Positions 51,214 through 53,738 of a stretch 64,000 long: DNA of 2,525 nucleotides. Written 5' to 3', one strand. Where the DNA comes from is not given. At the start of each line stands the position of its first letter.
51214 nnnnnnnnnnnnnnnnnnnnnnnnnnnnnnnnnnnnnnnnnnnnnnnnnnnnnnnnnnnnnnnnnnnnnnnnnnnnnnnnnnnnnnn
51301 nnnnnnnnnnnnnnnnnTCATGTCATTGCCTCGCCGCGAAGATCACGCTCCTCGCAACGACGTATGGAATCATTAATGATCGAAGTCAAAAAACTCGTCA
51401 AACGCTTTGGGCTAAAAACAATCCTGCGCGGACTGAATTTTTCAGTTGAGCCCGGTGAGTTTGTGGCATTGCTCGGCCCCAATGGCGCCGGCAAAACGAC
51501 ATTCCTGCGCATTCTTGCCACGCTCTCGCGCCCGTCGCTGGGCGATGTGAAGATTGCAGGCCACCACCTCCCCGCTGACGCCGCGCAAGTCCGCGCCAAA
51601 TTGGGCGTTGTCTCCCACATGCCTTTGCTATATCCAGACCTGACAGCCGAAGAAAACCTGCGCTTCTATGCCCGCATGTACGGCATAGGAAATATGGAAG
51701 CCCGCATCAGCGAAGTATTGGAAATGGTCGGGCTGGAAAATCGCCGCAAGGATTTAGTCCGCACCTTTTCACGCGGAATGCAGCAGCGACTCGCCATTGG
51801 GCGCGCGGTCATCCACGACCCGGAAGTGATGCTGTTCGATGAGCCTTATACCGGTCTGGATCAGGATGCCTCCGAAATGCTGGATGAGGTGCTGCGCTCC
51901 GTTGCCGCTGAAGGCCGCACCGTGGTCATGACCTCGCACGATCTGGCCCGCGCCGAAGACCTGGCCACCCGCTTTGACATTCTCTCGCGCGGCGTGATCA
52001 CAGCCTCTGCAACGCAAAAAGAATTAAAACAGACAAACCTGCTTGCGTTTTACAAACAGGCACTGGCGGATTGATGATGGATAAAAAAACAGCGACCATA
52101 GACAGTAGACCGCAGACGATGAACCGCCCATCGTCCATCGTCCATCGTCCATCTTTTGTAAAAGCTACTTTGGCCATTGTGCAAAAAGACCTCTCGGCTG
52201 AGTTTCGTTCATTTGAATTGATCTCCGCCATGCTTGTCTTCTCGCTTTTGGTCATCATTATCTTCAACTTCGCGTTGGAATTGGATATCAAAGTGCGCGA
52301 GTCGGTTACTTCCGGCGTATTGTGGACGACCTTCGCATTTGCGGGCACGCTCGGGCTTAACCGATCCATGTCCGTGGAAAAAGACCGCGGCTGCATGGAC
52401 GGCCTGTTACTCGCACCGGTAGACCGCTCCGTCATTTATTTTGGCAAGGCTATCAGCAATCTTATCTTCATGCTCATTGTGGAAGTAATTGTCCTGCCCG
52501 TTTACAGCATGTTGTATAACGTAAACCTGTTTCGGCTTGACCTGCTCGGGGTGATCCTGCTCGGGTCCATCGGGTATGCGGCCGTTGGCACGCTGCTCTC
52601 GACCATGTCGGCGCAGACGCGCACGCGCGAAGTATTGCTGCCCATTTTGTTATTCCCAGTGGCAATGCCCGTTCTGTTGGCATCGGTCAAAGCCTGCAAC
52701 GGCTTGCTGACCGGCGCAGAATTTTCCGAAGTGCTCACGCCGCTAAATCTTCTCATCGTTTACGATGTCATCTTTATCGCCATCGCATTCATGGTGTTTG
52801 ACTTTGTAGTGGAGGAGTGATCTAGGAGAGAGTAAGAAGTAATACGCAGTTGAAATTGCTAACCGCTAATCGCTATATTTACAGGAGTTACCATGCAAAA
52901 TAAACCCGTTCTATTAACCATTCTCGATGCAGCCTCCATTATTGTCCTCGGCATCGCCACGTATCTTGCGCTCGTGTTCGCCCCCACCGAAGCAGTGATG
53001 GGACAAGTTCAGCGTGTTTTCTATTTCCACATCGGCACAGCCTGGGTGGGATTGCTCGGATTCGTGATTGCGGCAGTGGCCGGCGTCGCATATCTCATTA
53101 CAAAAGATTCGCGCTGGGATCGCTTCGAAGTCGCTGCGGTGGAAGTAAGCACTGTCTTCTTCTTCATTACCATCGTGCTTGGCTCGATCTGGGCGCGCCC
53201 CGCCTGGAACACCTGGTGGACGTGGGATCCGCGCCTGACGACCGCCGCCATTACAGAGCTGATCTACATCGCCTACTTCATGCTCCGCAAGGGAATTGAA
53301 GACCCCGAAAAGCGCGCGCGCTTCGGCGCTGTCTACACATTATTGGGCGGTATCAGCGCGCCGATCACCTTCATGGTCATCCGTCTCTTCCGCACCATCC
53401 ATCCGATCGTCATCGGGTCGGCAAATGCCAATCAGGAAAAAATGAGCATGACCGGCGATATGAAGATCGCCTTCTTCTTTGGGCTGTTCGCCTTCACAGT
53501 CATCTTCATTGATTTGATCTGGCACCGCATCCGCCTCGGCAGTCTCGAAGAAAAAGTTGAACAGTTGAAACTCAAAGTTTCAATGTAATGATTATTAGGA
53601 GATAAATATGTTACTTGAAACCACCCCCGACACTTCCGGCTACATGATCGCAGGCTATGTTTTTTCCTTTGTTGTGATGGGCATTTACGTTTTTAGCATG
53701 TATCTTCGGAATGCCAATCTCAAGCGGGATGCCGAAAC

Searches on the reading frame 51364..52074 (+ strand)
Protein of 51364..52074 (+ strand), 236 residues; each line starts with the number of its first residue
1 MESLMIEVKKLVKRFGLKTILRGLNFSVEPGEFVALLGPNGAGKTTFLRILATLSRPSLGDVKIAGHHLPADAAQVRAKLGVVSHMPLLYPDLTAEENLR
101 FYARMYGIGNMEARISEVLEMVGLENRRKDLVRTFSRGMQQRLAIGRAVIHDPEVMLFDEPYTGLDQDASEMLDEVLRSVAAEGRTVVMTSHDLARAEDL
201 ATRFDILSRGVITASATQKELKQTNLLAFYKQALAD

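Call 24: search_protein_families(library=ncbifam, max_evalue=1e-8, proteins=[window:51364-52074:+])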
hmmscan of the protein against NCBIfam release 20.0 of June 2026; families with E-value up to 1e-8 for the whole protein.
window:51364-52074:+ (236 aa): 177 families (the best 25 are shown)
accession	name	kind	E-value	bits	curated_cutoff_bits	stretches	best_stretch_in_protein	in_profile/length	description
TIGR01188.1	drrA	subfamily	1.3e-62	211.9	312.45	1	13-223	1-213/302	daunorubicin resistance ABC transporter, ATP-binding protein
NF010060.0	PRK13537.1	equivalog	1.1e-53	182.2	521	1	4-223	14-235/314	nodulation factor ABC transporter ATP-binding protein NodI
TIGR03864.1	PQQ_ABC_ATP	hypoth_equivalog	5.7e-51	173.2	302.25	1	6-224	2-222/236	ABC transporter, ATP-binding subunit, PQQ-dependent alcohol dehydrogenase system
NF010059.0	PRK13536.1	equivalog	3.6e-48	164.1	549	1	3-221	41-261/342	nodulation factor ABC transporter ATP-binding protein NodI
TIGR03740.1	galliderm_ABC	subfamily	4.1e-46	157.4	309.75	1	7-220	2-210/223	lantibiotic protection ABC transporter ATP-binding subunit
TIGR01288.1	nodI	equivalog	6.9e-45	153.3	424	1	4-215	3-216/303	nodulation factor ABC transporter ATP-binding protein NodI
TIGR03522.1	GldA_ABC_ATP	equivalog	2.1e-44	152.2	402.6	1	6-225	3-223/301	gliding motility-associated ABC transporter ATP-binding subunit GldA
NF010061.0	PRK13538.1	equivalog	4.4e-44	150.5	195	1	3-198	3-197/211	cytochrome c biogenesis heme-transporting ATPase CcmA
TIGR01189.1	ccmA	equivalog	3.6e-43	147.5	131.6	1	7-194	2-187/198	heme ABC exporter ATP-binding protein CcmA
TIGR02673.1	FtsE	equivalog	5.5e-42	143.8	264.85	1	5-210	1-213/214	cell division ATP-binding protein FtsE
TIGR03265.1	PhnT2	equivalog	7.7e-42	143.8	457.7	1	5-224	4-225/353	putative 2-aminoethylphosphonate ABC transporter ATP-binding protein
NF007027.0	PRK09493.1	equivalog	1.4e-39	135.9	379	1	5-222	1-224/240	glutamine ABC transporter ATP-binding protein GlnQ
NF006987.0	PRK09452.1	equivalog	3.5e-39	134.6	482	1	3-222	15-236/378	spermidine/putrescine ABC transporter ATP-binding protein PotA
NF033858.1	ABC2_perm_RbbA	equivalog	5.3e-38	130.5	1050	1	4-226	265-489/909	ribosome-associated ATPase/putative transporter RbbA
NF008428.0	PRK11264.1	equivalog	1e-37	129.7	406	1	5-221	3-231/250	L-cystine ABC transporter ATP-binding protein TcyN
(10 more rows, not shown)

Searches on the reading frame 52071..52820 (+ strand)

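Call 24: search_protein_families(library=ncbifam, max_evalue=1e-8, proteins=[window:52071-52820:+])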
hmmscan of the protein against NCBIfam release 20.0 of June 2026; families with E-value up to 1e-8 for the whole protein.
window:52071-52820:+ (249 aa): 1 family
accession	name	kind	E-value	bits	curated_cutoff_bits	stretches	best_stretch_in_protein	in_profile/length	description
TIGR01190.1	ccmB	equivalog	3.2e-14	53.1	156.2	1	36-236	1-202/211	heme exporter protein CcmB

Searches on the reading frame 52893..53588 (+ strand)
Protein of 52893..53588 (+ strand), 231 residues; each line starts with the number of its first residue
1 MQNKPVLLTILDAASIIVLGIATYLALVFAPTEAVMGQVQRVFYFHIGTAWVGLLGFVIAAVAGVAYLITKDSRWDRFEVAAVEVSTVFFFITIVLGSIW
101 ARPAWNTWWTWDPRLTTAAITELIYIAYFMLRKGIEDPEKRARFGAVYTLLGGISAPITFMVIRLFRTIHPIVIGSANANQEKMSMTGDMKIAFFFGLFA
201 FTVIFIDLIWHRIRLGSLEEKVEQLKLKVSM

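Call 24: search_protein_families(library=ncbifam, max_evalue=1e-8, proteins=[window:52893-53588:+])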
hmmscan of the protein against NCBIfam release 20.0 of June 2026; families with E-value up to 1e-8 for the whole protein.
window:52893-53588:+ (231 aa): 2 families
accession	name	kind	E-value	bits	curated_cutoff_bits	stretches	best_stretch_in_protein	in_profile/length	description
TIGR01191.1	ccmC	subfamily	5.5e-33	114.4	186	1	33-214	3-181/184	heme ABC transporter permease CcmC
TIGR03144.1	cytochr_II_ccsB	equivalog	2.6e-12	47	187.6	1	75-166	156-244/252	c-type cytochrome biogenesis protein CcsB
